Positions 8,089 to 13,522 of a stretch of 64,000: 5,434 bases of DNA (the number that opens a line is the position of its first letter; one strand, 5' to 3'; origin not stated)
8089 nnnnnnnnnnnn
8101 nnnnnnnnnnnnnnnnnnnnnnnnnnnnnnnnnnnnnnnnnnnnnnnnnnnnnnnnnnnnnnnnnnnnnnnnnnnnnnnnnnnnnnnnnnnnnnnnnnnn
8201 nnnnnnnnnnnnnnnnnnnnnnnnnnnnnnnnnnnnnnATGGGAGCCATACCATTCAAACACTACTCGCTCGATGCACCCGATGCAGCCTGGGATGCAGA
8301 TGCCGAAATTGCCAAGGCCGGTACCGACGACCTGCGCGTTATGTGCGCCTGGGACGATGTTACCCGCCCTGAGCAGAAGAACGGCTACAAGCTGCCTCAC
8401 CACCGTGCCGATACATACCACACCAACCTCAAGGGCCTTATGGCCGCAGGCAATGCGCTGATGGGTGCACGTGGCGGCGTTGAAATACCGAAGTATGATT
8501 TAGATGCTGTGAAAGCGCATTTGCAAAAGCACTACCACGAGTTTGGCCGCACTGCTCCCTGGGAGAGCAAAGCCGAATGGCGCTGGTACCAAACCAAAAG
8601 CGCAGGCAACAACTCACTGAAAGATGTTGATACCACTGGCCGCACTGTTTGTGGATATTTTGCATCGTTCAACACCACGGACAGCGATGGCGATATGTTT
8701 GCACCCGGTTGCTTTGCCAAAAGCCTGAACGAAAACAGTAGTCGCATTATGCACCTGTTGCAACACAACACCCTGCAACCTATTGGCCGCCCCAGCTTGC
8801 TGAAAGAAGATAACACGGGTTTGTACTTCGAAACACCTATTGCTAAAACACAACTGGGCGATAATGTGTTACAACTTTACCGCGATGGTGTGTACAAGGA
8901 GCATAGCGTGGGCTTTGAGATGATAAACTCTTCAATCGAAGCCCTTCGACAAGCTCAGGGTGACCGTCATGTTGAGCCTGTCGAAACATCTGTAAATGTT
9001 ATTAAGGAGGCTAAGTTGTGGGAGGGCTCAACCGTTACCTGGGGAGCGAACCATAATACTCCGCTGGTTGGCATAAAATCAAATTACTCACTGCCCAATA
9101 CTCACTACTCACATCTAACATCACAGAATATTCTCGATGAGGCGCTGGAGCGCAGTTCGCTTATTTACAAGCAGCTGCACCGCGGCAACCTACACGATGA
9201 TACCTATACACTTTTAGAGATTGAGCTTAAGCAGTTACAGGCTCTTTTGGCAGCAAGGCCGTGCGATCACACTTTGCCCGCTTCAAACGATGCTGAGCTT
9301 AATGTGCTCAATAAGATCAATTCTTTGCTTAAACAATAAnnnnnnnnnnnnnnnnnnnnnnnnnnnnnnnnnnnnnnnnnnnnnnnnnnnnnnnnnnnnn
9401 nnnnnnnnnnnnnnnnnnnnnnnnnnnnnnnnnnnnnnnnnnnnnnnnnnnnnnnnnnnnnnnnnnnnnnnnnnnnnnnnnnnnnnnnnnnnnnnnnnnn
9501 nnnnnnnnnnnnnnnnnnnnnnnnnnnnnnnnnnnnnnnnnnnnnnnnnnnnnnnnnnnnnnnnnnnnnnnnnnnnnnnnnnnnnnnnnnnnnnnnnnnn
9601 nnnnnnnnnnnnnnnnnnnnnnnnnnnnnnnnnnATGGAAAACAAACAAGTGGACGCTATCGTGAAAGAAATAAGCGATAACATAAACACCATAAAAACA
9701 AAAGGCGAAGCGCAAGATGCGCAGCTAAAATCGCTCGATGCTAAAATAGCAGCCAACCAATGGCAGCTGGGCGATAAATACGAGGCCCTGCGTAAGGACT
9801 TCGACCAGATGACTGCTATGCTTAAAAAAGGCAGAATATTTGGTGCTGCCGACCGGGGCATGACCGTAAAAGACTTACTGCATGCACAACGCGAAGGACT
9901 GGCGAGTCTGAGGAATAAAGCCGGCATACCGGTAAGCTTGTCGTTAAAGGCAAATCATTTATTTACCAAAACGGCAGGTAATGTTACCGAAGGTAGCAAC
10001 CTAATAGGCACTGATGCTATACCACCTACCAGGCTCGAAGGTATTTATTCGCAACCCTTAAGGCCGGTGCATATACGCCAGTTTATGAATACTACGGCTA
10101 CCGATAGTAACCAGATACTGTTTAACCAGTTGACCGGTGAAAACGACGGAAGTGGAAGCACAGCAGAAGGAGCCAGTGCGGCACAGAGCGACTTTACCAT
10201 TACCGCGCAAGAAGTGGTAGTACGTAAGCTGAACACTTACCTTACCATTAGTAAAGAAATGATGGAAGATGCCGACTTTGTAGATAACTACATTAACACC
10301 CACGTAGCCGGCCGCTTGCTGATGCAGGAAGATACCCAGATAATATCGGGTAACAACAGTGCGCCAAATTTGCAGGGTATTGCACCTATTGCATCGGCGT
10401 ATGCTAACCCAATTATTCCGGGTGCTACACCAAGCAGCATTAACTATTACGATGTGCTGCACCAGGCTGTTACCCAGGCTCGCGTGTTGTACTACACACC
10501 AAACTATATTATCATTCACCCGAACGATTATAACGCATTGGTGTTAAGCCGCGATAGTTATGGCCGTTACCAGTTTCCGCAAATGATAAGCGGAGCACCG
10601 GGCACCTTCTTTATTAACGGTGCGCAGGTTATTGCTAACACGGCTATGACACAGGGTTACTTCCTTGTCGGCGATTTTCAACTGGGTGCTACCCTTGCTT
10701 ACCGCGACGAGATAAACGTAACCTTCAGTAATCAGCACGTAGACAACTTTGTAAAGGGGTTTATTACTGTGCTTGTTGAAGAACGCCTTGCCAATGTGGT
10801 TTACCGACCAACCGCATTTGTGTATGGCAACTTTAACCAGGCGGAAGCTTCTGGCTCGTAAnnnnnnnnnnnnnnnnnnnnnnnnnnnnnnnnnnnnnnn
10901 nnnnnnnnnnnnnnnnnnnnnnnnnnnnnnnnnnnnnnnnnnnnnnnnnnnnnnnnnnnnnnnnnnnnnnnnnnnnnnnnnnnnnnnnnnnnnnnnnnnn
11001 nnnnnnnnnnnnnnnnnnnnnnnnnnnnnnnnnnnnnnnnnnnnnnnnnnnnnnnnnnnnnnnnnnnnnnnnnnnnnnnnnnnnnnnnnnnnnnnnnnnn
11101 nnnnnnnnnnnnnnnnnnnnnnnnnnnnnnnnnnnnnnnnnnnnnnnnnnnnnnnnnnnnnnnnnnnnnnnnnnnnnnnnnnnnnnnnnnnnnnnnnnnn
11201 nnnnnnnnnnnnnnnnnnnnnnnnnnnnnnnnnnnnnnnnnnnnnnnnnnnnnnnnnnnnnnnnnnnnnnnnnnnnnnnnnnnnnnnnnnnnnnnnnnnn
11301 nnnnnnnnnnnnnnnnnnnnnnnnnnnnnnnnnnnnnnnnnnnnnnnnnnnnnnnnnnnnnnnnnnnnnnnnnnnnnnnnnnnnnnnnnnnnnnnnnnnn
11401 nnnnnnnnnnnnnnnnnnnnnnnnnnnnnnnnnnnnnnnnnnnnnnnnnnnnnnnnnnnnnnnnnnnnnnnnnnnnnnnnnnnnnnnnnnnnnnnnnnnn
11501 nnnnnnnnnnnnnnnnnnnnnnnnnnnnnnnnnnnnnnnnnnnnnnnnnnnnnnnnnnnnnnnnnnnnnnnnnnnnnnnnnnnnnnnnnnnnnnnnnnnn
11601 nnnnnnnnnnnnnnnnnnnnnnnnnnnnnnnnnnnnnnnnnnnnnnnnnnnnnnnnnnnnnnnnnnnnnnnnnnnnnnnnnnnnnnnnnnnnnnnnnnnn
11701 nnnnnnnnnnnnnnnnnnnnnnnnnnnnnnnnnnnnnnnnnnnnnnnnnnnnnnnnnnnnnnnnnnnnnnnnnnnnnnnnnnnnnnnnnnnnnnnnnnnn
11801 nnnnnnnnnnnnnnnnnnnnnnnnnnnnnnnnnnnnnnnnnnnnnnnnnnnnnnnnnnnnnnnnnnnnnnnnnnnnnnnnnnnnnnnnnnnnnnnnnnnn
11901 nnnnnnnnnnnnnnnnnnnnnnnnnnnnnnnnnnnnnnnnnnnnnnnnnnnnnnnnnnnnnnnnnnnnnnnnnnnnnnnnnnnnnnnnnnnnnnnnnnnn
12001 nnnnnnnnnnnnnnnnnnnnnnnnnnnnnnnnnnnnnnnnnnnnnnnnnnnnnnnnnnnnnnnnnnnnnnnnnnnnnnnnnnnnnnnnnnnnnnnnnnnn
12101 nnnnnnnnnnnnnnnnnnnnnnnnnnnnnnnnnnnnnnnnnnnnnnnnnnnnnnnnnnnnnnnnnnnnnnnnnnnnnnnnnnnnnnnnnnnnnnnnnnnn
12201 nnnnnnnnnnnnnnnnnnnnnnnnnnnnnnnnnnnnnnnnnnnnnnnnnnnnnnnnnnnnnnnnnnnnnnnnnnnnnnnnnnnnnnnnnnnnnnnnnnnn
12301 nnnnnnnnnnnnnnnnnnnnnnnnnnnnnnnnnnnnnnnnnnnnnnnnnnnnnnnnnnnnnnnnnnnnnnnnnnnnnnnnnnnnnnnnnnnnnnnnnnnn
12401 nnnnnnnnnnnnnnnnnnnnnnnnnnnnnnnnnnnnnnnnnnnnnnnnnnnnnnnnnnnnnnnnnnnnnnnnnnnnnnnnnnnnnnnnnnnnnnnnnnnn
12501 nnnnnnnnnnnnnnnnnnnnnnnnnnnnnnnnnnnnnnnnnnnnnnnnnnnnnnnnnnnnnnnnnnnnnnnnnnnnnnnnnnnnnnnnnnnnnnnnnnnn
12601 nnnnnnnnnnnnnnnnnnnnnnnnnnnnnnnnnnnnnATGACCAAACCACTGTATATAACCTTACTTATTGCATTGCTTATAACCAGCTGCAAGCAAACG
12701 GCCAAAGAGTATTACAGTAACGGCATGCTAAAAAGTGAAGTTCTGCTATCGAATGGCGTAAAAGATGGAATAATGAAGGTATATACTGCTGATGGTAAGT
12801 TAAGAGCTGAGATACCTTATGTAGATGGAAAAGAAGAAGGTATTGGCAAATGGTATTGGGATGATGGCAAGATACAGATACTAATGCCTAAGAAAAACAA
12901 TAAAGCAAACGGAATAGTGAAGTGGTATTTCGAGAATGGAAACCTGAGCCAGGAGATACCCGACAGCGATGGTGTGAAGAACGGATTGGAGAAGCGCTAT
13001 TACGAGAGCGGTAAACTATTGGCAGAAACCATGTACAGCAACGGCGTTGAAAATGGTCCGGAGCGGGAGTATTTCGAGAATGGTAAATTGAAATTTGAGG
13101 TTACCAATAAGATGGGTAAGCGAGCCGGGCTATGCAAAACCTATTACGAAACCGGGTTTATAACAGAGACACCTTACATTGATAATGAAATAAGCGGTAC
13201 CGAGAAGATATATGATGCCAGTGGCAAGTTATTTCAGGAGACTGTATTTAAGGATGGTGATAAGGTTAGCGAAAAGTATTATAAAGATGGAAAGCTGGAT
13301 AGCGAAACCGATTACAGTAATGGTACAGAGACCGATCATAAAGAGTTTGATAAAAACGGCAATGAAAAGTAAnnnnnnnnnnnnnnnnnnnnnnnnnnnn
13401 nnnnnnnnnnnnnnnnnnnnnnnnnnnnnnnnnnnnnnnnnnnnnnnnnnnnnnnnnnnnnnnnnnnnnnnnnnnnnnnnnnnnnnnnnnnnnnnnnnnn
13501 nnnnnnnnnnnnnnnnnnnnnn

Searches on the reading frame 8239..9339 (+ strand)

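Call 33: search_protein_families(library=pfam, proteins=[window:8239-9339:+], max_evalue=0.001)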
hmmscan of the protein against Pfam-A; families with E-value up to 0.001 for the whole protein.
window:8239-9339:+ (366 aa): 1 family
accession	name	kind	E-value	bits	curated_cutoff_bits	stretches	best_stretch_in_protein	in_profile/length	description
PF04586.22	Peptidase_S78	-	2.1e-21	77.2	21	1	129-274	7-150/165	Caudovirus prohead serine protease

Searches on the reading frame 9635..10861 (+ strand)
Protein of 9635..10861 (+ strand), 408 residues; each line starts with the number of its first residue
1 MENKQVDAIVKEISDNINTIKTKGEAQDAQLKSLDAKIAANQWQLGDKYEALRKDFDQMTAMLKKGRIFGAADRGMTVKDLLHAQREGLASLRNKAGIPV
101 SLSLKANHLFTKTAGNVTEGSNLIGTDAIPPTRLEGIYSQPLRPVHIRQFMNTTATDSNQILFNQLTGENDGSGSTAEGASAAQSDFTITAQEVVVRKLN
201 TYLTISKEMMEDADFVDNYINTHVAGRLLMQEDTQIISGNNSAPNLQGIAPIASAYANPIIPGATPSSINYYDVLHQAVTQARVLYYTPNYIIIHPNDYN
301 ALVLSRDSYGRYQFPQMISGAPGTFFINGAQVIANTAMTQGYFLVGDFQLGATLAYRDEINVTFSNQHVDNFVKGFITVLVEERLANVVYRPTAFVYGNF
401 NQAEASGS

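Call 33: search_protein_families(library=pfam, proteins=[window:9635-10861:+], max_evalue=0.001)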
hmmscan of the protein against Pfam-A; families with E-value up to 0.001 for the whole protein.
window:9635-10861:+ (408 aa): 1 family
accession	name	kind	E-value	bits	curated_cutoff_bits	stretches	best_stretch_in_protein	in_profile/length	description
PF05065.19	Phage_capsid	-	5.5e-36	124.8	24.2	1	126-400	2-280/280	Phage capsid family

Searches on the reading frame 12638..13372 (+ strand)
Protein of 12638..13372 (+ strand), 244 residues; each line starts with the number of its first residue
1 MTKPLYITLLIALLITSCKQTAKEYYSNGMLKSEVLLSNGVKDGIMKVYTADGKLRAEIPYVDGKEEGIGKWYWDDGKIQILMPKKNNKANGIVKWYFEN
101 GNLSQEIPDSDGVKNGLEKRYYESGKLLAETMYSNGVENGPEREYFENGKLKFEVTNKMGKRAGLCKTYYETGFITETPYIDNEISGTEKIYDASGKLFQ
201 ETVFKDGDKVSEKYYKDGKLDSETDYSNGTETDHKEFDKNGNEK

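Call 85: search_protein_families(library=pfam, proteins=[window:12638-13372:+], max_evalue=0.0001)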
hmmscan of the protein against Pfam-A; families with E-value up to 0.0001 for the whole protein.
window:12638-13372:+ (244 aa): 1 family
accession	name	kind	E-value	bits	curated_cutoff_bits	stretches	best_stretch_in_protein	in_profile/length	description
PF07661.19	MORN_2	-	2.7e-37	122.8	29.6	0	114-135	1-22/22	MORN repeat variant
